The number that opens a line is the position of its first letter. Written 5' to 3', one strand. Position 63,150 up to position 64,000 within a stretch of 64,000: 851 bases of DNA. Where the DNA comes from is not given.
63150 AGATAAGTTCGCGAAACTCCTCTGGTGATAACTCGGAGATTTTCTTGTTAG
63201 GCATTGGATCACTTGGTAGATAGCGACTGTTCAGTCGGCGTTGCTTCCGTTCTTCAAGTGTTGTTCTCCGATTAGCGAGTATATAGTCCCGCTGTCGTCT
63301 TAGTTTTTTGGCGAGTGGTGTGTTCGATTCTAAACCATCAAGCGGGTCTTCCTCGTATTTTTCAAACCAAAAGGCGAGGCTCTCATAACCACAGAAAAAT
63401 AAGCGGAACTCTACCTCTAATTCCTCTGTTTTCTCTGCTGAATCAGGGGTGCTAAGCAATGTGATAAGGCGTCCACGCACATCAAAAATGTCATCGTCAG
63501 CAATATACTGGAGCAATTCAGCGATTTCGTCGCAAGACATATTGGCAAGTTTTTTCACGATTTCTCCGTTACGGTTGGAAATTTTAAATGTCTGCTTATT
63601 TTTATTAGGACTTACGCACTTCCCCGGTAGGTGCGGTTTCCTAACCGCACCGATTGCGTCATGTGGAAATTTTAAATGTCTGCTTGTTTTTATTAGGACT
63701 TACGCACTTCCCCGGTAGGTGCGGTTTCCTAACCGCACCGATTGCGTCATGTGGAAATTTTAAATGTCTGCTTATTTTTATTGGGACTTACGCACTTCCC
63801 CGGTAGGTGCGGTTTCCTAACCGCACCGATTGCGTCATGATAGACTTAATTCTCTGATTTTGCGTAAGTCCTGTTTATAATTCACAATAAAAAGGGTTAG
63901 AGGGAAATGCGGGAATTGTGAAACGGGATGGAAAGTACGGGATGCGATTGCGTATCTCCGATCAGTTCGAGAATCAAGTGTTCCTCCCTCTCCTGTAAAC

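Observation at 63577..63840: Perfect 3 x 88-bp tandem array of REP-like units abutting a gene start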

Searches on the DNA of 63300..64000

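Call 5: search_rna_families(source=window, start=63300, end=64000, threshold=evalue, max_evalue=10)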
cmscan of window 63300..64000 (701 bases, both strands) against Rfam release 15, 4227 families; matches with E-value up to 10: 0.
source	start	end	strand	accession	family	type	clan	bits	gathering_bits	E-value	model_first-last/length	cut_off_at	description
